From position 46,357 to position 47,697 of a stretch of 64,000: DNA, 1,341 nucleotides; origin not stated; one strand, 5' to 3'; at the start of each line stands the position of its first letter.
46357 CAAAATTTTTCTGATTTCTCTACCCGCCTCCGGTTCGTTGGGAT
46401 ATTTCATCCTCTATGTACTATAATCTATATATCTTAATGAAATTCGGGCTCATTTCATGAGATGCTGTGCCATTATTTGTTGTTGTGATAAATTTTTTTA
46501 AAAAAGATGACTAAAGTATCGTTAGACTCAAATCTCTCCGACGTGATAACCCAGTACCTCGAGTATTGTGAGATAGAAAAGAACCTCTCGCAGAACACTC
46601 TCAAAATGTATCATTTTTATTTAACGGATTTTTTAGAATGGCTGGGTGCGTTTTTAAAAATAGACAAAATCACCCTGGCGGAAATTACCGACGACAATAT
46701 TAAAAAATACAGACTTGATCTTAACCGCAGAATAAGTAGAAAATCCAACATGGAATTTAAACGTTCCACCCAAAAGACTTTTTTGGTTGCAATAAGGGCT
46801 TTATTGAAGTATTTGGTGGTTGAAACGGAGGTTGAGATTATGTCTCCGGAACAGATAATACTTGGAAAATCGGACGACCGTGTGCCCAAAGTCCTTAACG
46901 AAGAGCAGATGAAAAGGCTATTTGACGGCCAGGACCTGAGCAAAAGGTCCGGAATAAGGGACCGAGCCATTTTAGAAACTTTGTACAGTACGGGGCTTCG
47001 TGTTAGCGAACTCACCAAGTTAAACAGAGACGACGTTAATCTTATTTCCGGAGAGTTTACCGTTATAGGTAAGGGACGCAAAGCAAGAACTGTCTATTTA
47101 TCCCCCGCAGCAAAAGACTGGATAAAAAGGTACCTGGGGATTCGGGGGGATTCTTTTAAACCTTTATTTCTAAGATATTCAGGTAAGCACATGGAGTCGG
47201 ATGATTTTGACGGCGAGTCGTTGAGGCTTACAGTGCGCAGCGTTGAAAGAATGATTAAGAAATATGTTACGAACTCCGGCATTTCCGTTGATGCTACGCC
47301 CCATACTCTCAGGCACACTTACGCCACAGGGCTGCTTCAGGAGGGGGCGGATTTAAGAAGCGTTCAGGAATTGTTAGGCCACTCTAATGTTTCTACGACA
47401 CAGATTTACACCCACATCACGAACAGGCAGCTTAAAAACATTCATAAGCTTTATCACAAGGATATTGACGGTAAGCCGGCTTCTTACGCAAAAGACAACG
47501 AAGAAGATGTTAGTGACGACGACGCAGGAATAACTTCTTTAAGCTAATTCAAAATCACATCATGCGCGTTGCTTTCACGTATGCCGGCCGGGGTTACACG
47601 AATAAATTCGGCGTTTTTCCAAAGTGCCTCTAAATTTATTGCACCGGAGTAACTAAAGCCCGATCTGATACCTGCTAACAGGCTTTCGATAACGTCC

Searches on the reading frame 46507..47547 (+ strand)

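Call 86: search_protein_families(library=pfam, proteins=[window:46507-47547:+], max_evalue=0.01)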
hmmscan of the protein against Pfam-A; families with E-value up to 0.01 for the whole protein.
window:46507-47547:+ (346 aa): 4 families
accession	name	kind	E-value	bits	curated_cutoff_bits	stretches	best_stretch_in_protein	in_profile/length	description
PF00589.27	Phage_integrase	-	6.9e-42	143.6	27.1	1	128-305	1-169/172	Phage integrase family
PF02899.23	Phage_int_SAM_1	-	5.2e-08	33.5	22.3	1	14-106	1-82/83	Phage integrase, N-terminal SAM-like domain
PF13495.12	Phage_int_SAM_4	-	0.00024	21.9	27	1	16-104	4-79/85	Phage integrase, N-terminal SAM-like domain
PF22269.2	TagH_SH3-like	-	0.0089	16.6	27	0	50-75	23-48/62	Teichoic acid transporter subunit TagH, SH3-like domain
